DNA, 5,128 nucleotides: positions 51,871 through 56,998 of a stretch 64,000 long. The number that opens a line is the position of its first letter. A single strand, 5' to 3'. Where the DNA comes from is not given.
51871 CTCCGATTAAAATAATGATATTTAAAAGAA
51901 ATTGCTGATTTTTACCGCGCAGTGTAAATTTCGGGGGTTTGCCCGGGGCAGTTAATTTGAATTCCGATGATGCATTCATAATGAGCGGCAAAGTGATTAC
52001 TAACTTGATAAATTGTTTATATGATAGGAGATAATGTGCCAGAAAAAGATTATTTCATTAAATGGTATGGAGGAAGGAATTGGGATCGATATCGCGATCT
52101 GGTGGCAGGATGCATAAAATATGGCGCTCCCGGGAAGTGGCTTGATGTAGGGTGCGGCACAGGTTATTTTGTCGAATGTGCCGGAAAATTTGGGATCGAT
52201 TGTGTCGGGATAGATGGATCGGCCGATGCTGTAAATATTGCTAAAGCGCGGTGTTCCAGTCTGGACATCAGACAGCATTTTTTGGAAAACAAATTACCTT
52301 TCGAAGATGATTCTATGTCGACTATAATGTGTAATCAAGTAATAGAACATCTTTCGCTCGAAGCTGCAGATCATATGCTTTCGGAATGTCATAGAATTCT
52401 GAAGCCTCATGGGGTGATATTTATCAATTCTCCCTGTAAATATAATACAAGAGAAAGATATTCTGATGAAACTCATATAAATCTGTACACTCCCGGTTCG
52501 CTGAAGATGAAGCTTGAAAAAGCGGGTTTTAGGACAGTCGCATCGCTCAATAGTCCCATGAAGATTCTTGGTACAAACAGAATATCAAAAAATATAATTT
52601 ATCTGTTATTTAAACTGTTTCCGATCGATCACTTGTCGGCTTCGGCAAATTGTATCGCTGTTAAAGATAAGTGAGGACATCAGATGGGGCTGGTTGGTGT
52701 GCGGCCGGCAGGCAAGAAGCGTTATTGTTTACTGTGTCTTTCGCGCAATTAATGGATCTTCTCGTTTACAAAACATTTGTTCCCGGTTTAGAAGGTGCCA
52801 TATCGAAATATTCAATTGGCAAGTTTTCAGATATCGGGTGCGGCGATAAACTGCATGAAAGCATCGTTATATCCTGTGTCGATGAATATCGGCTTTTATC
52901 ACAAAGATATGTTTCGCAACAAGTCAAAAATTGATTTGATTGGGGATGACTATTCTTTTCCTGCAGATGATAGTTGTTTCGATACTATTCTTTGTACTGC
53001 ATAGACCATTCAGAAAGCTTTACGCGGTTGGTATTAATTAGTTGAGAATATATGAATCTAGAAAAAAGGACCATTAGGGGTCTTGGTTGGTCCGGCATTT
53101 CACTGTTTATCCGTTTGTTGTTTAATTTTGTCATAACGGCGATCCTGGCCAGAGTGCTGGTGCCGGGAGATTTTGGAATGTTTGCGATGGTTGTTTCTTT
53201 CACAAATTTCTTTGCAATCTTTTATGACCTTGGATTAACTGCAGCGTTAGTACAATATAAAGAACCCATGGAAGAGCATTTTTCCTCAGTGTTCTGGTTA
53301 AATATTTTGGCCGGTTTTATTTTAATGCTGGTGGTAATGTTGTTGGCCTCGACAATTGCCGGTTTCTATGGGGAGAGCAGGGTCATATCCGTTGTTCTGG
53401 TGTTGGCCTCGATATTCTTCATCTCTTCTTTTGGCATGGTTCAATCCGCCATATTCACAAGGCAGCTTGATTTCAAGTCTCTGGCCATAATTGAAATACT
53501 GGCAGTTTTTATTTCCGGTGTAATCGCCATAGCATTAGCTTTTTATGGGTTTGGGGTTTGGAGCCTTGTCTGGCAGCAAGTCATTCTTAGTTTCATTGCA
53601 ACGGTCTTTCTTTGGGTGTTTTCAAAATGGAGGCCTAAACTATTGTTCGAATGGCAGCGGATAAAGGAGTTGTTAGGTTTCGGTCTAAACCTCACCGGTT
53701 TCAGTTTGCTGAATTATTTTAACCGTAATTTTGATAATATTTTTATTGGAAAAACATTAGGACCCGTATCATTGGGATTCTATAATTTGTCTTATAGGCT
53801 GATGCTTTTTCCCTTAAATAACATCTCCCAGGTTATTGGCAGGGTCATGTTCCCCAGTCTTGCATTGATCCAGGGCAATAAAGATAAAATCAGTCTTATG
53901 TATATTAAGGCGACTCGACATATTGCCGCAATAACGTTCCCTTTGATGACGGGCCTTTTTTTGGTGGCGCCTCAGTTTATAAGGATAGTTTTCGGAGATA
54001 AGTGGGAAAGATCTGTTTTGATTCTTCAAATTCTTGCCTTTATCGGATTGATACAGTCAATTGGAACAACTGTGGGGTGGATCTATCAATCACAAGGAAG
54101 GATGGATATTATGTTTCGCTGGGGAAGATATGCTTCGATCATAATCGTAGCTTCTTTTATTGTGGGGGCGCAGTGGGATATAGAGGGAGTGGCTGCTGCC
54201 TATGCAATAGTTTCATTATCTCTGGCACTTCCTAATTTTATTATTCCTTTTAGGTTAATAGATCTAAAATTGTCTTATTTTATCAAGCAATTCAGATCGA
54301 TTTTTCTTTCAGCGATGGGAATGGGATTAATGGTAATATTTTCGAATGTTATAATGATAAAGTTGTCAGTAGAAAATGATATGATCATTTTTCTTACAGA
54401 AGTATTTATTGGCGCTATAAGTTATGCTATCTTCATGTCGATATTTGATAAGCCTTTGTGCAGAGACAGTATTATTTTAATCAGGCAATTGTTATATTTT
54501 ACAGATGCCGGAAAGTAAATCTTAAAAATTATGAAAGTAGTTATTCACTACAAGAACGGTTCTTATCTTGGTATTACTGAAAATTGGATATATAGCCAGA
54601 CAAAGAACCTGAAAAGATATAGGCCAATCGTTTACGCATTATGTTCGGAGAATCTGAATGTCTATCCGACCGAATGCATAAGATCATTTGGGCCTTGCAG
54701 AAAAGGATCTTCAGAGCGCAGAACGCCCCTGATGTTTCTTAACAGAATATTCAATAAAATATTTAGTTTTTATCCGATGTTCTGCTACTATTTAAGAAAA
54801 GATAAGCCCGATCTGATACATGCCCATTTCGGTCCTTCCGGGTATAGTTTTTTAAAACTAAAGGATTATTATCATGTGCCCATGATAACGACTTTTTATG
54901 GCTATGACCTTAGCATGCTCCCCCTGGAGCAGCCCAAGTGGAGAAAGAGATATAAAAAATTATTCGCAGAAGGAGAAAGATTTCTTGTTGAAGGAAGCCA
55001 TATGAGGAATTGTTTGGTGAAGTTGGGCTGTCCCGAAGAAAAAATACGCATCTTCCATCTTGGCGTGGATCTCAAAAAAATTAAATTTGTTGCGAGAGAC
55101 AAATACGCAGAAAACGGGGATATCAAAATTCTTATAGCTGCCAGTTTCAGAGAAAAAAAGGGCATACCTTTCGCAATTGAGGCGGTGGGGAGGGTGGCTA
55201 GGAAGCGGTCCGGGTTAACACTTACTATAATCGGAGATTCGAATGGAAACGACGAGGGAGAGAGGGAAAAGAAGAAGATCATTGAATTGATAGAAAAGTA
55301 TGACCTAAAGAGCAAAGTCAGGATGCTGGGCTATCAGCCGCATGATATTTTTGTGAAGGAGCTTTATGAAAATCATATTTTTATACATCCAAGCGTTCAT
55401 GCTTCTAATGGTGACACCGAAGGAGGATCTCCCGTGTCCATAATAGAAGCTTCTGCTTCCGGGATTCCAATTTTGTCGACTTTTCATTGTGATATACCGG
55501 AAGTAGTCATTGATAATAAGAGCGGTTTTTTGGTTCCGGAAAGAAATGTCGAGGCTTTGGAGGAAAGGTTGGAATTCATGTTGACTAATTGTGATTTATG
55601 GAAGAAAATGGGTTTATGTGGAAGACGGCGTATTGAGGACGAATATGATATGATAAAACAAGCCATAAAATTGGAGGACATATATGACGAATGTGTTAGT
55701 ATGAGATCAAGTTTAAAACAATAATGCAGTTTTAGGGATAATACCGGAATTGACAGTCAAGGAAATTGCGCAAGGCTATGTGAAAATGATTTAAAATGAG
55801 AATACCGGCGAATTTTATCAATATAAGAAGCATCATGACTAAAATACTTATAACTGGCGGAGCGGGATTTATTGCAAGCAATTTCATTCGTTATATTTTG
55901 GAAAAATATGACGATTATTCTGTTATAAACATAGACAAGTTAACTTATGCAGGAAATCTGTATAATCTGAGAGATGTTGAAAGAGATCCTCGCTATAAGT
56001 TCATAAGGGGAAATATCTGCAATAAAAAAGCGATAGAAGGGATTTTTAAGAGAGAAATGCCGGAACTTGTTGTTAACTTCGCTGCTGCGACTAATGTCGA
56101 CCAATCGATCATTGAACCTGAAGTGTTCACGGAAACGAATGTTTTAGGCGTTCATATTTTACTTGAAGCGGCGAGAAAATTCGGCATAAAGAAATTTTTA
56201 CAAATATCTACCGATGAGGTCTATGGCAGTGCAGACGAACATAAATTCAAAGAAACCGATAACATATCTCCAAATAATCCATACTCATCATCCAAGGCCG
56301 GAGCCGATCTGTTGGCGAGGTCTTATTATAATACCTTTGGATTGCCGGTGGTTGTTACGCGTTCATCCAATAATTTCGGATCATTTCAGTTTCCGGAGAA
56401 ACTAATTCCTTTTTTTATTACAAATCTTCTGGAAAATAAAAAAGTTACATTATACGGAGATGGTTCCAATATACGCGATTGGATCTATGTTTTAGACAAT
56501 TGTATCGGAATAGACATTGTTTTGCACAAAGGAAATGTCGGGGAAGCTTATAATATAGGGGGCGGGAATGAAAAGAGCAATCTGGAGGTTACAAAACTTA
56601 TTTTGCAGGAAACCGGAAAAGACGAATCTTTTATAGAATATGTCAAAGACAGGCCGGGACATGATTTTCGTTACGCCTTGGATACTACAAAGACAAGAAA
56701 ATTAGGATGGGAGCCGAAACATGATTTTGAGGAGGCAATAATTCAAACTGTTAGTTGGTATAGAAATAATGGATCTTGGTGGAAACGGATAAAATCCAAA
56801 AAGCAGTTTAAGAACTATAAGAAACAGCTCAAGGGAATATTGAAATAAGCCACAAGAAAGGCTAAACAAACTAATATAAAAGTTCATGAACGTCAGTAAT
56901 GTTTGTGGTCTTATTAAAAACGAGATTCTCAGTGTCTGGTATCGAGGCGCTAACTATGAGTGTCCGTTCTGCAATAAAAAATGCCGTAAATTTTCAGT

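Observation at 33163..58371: About 25-kb surface-glycan island: five GT-C (PMT/ArnT-like) paralogs, an ArnC-like GT2, Ugd, RmlA, RmlB, DegT aminotransferase, five SAM methyltransferases, Wzx flippase, GT2/GT4 enzymes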

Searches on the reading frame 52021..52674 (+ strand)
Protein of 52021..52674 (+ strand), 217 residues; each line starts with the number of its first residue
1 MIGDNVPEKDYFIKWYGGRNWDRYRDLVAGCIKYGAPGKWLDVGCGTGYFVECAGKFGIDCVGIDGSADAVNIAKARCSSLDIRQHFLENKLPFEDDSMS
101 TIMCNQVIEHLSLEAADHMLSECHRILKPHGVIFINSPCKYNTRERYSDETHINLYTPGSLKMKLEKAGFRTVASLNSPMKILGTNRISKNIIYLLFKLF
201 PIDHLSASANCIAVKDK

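Call 4: search_protein_families(library=pfam, proteins=[window:52021-52674:+])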
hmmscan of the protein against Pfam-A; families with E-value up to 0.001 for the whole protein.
window:52021-52674:+ (217 aa): 9 families
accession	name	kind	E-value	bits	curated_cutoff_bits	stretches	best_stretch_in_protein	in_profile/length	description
PF13489.12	Methyltransf_23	-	1.8e-20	73.8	27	1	25-174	10-163/164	Methyltransferase domain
PF08241.18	Methyltransf_11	-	3.7e-19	69.6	21.2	1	41-135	1-95/95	Methyltransferase domain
PF13649.12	Methyltransf_25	-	2.8e-17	63.6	27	1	41-131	2-97/97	Methyltransferase domain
PF13847.12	Methyltransf_31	-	4.9e-13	49.4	27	1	39-145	6-120/145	Methyltransferase domain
PF08242.18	Methyltransf_12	-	2.6e-12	47.8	30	1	41-133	1-98/98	Methyltransferase domain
PF02353.26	CMAS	-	6.6e-08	32.6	27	1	39-149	65-178/273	Mycolic acid cyclopropane synthetase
PF05175.20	MTS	-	3.1e-06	27.4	23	1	28-135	23-138/170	Methyltransferase small domain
PF07021.18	MetW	-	3.1e-05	24.1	21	1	32-136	11-111/193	Methionine biosynthesis protein MetW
PF01209.24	Ubie_methyltran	-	0.00092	19.1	20.1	0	23-135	34-151/233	ubiE/COQ5 methyltransferase family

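Call 46: search_solved_structures(query=window:52021-52674:+, max_evalue=0.001)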
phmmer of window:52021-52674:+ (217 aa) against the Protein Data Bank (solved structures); distinct sequences matched with E-value up to 0.001: 38.
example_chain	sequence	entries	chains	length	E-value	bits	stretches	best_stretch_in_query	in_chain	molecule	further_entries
3dli_A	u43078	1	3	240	2.7e-13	53.3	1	38-173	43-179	methyltransferase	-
6uak_A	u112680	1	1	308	3.8e-08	36.5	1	39-134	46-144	SAM dependent methyltransferase LahSB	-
1ve3_A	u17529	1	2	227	6e-08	35.8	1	32-133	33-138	hypothetical protein PH0226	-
3ujd_A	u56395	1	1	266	8.2e-08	35.4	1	32-150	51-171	Phosphoethanolamine N-methyltransferase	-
3uj6_A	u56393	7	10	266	8.3e-08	35.4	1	32-150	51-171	Phosphoethanolamine N-methyltransferase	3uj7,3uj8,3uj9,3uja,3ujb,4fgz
4r6w_A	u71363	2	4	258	1.1e-07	35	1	32-150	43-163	Phosphoethanolamine N-methyltransferase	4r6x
7pd7_A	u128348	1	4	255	1.2e-06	31.5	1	33-132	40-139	Methyltransferase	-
8zc8_A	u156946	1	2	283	1.4e-06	31.3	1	21-135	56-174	MitM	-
21zq_A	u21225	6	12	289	1.5e-06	31.3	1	21-135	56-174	MitM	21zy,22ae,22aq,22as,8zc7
5wp5_A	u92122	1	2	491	1.7e-06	31.1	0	37-141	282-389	Phosphomethylethanolamine N-methyltransferase 2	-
3ujc_A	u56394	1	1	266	2.1e-06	30.8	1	32-150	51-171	Phosphoethanolamine N-methyltransferase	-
3l8d_A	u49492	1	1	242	3.6e-06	30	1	39-176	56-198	Methyltransferase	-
1xxl_A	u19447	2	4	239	3.8e-06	30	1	36-134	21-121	YcgJ protein | ycgJ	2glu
6bqc_A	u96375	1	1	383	8.1e-06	28.9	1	37-137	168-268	Cyclopropane-fatty-acyl-phospholipid synthase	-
6mro_A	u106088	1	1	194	1.1e-05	28.5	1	36-135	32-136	methyl transferase from Methanosarcina acetivorans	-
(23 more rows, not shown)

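Call 68: search_protein_families(library=ncbifam, proteins=[window:52021-52674:+], max_evalue=0.00001)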
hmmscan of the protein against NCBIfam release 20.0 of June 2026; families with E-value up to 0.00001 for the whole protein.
window:52021-52674:+ (217 aa): 13 families
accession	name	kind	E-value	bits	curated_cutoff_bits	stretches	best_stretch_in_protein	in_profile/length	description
NF045667.1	MTase_DVU1556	equivalog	4.5e-16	59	155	1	39-173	25-163/213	DVU_1556 family methyltransferase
NF043040.1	corrin_prot_MT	hypoth_equivalog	1.1e-12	47.8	180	1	10-136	16-148/216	corrinoid protein-associated methyltransferase CpaM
TIGR01983.1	UbiG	equivalog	2.8e-11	43.1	102.95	1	39-136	52-152/228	bifunctional 2-polyprenyl-6-hydroxyphenol methylase/3-demethylubiquinol 3-O-methyltransferase UbiG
TIGR01934.1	MenG_MenH_UbiE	subfamily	3.1e-10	39.7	158.35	1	25-139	28-145/223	ubiquinone/menaquinone biosynthesis methyltransferase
NF008686.0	PRK11705.1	equivalog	7.1e-09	35.2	400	1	39-145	170-275/383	cyclopropane fatty acyl phospholipid synthase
TIGR02072.1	BioC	equivalog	1e-08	35.3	184.95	1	37-145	35-142/244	malonyl-ACP O-methyltransferase BioC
NF047649.1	MTase_UXPK_star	exception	1.2e-08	34.3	460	1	40-135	81-181/283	methyltransferase/UXPK-star double selenoprotein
NF001244.0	PRK00216.1-5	equivalog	1.9e-08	33.9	216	1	37-135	49-153/236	bifunctional demethylmenaquinone methyltransferase/2-methoxy-6-polyprenyl-1,4-benzoquinol methylase UbiE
NF041537.1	ArsM_AhpD_UU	exception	3.2e-08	32.7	510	1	39-135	79-180/345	arsenite methyltransferase/AhpD domain selenoprotein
TIGR02021.1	BchM-ChlM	equivalog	4.3e-07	29.6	158.9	1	39-128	57-148/218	magnesium protoporphyrin IX methyltransferase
NF045649.1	2X_seleno_MduS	exception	4.5e-07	29.2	380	1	40-160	45-172/338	methyltransferase domain-containing selenoprotein MduS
NF041536.1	ArsM_DUF2284_UU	exception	6.8e-07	28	575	1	39-136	79-181/459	arsenite methyltransferase/DUF2284 domain selenoprotein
NF041255.1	mycofact_MftM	equivalog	1.3e-06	28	200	1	37-133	140-239/289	mycofactocin oligosaccharide methyltransferase MftM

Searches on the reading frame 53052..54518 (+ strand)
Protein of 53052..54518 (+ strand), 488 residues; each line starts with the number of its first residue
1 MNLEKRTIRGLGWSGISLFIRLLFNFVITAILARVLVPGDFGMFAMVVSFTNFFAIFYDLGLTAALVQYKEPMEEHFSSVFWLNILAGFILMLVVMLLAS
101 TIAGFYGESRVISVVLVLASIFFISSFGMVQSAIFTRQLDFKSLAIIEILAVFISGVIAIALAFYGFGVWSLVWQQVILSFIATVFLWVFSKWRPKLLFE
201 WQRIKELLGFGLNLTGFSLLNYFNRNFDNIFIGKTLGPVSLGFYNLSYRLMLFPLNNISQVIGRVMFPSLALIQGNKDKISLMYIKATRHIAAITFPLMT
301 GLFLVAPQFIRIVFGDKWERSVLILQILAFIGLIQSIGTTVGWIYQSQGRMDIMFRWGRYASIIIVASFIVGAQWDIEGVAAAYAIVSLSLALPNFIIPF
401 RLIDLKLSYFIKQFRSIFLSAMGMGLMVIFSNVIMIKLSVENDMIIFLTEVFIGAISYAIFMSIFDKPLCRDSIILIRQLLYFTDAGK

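Call 4: search_protein_families(library=pfam, proteins=[window:53052-54518:+])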
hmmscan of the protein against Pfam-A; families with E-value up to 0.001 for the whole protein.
window:53052-54518:+ (488 aa): 2 families
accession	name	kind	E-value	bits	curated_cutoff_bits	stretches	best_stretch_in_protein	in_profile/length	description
PF13440.11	Polysacc_synt_3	-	6.5e-93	311.6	23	1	31-322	1-292/293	Polysaccharide biosynthesis protein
PF01943.22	Polysacc_synt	-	2.5e-40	139.1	28.2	1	9-271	3-271/274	Polysaccharide biosynthesis protein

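Call 5: search_protein_families(library=ncbifam, proteins=[window:53052-54518:+])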
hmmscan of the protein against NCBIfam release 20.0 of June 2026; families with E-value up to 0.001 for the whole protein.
window:53052-54518:+ (488 aa): 3 families
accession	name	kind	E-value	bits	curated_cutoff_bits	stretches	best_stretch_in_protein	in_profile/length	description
NF007773.0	PRK10459.1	equivalog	4.7e-95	319.4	273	1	1-470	1-472/492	MOP flippase family protein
NF047674.1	TeichurnBiosyTuaB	equivalog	2e-80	271.2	580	1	2-462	3-466/469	teichuronic acid biosynthesis protein TuaB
NF058658.1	Oglyco_Wzx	exception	3.6e-68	230.7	720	1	3-475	6-473/478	O-glycosylation flippase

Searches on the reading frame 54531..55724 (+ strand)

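Call 4: search_protein_families(library=pfam, proteins=[window:54531-55724:+])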
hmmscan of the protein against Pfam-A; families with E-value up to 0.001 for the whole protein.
window:54531-55724:+ (397 aa): 6 families
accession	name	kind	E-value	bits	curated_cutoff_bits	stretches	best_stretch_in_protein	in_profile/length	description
PF00534.26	Glycos_transf_1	-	3e-28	98.9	26.4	1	190-361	7-166/172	Glycosyl transferases group 1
PF13692.12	Glyco_trans_1_4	-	5.1e-22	79.1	27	1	199-353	3-142/142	Glycosyl transferases group 1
PF13439.12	Glyco_transf_4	-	6.1e-16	59.3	28.5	1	63-182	43-169/170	Glycosyltransferase Family 4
PF13579.12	Glyco_trans_4_4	-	1.5e-05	25.8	29.7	1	80-178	59-158/158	Glycosyl transferase 4-like domain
PF20706.3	GT4-conflict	-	2.2e-05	24.1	26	1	171-315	173-309/385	Family 4 Glycosyltransferase in conflict systems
PF13524.12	Glyco_trans_1_2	-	0.0005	20.5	25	0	226-381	12-142/144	Glycosyl transferase-like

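Call 68: search_protein_families(library=ncbifam, proteins=[window:54531-55724:+], max_evalue=0.00001)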
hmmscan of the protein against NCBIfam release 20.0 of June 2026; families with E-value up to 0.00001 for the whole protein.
window:54531-55724:+ (397 aa): 20 families
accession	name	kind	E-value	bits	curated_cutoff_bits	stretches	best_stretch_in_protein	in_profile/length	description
TIGR04005.1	wcaL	equivalog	6.2e-43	147.2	537.6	1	92-379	118-395/406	colanic acid biosynthesis glycosyltransferase WcaL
NF041876.1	EPS_EpsE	equivalog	1e-26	94.2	400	1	169-379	185-387/389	exopolysaccharide biosynthesis GT4 family glycosyltransferase EpsE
TIGR03999.1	thiol_BshA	equivalog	2.8e-18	66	273.7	1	91-388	83-373/375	N-acetyl-alpha-D-glucosaminyl L-malate synthase BshA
TIGR03088.1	stp2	hypoth_equivalog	8.5e-16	58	409.05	1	198-387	195-372/374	TIGR03088 family PEP-CTERM/XrtA system glycosyltransferase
NF038229.1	Glyco4_Geo_Pelo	equivalog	1.4e-15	57.1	400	1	88-389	51-337/338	GPMC system family 4 glycosyltransferase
TIGR02472.1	sucr_P_syn_N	equivalog_domain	1.9e-14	53.4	576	1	200-372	251-425/439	sucrose-phosphate synthase, putative, glycosyltransferase domain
NF047684.1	TeichurnBiosyTuaC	equivalog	4.2e-14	52.3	550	1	92-388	108-389/391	teichuronic acid biosynthesis protein TuaC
TIGR02470.1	sucr_synth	equivalog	6.1e-13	47.8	810.4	1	212-375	565-735/784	sucrose synthase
TIGR04063.1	stp3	hypoth_equivalog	6.4e-13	48.3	442.05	1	158-388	168-395/397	TIGR04063 family PEP-CTERM/XrtA system glycosyltransferase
TIGR03449.1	mycothiol_MshA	equivalog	5.1e-12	45.4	462.5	1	93-387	103-402/406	D-inositol-3-phosphate glycosyltransferase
TIGR02149.1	glgA_Coryne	subfamily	7.5e-12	45.1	302.4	1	151-388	148-390/391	glycogen synthase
NF038295.1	EPS_HpsP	equivalog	1.9e-10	40.3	550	1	176-386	182-385/388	hormogonium polysaccharide biosynthesis glycosyltransferase HpsP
NF050063.1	ProtGlycPglJ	equivalog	3.8e-10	39.5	500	1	157-378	154-356/363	N-acetylgalactosamine-N,N'-diacetylbacillosaminyl-diphospho-undecaprenol 4-alpha-N-acetylgalactosaminyltransferase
NF047880.1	glyco_SdgA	exception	1e-09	37.6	800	1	192-370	309-473/488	serine-aspartate repeat adhesin O-glycosyltransferase SdgA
NF038298.1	EPS_HpsO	equivalog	3.9e-08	32.5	575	1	202-386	206-385/388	hormogonium polysaccharide biosynthesis glycosyltransferase HpsO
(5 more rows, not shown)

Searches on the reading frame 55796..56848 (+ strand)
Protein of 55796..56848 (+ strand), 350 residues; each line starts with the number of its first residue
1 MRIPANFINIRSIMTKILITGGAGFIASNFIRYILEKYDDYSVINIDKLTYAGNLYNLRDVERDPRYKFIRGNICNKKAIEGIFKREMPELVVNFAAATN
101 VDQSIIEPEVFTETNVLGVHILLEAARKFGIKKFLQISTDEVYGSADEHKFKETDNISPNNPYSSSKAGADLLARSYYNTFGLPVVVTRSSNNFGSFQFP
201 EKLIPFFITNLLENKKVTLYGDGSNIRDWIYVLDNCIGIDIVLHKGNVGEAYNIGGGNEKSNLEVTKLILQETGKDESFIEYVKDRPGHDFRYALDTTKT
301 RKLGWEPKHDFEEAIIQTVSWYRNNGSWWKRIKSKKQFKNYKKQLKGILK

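Call 4: search_protein_families(library=pfam, proteins=[window:55796-56848:+])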
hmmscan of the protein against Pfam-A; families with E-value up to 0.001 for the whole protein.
window:55796-56848:+ (350 aa): 6 families
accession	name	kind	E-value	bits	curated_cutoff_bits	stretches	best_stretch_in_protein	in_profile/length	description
PF16363.11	GDP_Man_Dehyd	-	5.6e-77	259.9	27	1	18-315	1-329/332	GDP-mannose 4,6 dehydratase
PF01370.27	Epimerase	-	7.2e-61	206.1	20.9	1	17-255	1-240/240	NAD dependent epimerase/dehydratase family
PF04321.23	RmlD_sub_bind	-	1.5e-18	67.3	27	1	16-283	2-241/287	RmlD substrate binding domain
PF02719.21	Polysacc_synt_2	-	3.8e-14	53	20.2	1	17-233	1-207/293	Polysaccharide biosynthesis protein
PF01073.25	3Beta_HSD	-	1.7e-13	50.7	22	1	18-232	1-218/280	3-beta hydroxysteroid dehydrogenase/isomerase family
PF07993.18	NAD_binding_4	-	3.4e-10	40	20.1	1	19-192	1-206/258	Male sterility protein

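Call 5: search_protein_families(library=ncbifam, proteins=[window:55796-56848:+])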
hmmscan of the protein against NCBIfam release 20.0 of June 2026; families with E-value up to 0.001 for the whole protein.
window:55796-56848:+ (350 aa): 28 families (the best 25 are shown)
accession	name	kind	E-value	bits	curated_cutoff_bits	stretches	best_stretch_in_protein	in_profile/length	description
TIGR01181.1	dTDP_gluc_dehyt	equivalog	8.3e-133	442.4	365.1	1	16-332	1-321/321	dTDP-glucose 4,6-dehydratase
NF007490.0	PRK10084.1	subfamily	9.2e-98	327.5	649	1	16-337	2-349/361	dTDP-glucose 4,6-dehydratase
NF007582.0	PRK10217.1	equivalog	1.9e-93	313.4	698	1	14-334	1-343/355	dTDP-glucose 4,6-dehydratase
TIGR04180.1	EDH_00030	hypoth_equivalog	1.1e-42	146.1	475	1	17-308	1-295/297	NAD-dependent 4,6-dehydratase LegB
TIGR01179.1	galE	equivalog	7.8e-38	130.1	262.3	1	16-325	1-328/332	UDP-glucose 4-epimerase GalE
TIGR02622.1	CDP_4_6_dhtase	equivalog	5.8e-37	127.6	278.45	1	15-326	5-334/352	CDP-glucose 4,6-dehydratase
TIGR02197.1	heptose_epim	equivalog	9.1e-23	80.9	274.6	1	17-324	1-315/316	ADP-glyceromanno-heptose 6-epimerase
NF007956.0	PRK10675.1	subfamily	1.4e-21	77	394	1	16-325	2-332/338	UDP-glucose 4-epimerase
NF011728.1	PRK15181.1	equivalog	2.8e-20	72.6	760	1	16-325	17-340/348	Vi polysaccharide biosynthesis UDP-N-acetylglucosaminuronic acid C-4 epimerase TviC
TIGR01214.1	rmlD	equivalog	1.7e-17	63.4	224.05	1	16-195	1-152/285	dTDP-4-dehydrorhamnose reductase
NF043036.1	ErythonDh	equivalog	2.1e-14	53.5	325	1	16-177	2-163/321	D-erythronate dehydrogenase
TIGR01472.1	gmd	equivalog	3.1e-14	52.9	415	1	18-276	4-271/342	GDP-mannose 4,6-dehydratase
NF008872.0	PRK11908.1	equivalog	3.5e-13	49.3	294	1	14-275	1-273/349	bifunctional UDP-4-keto-pentose/UDP-xylose synthase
NF047922.1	GDPFucSynFcl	equivalog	4.3e-13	49.4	500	1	74-325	39-304/308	GDP-L-fucose synthase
TIGR03466.1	HpnA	hypoth_equivalog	1.8e-11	43.6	367.65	1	16-258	2-232/327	hopanoid-associated sugar epimerase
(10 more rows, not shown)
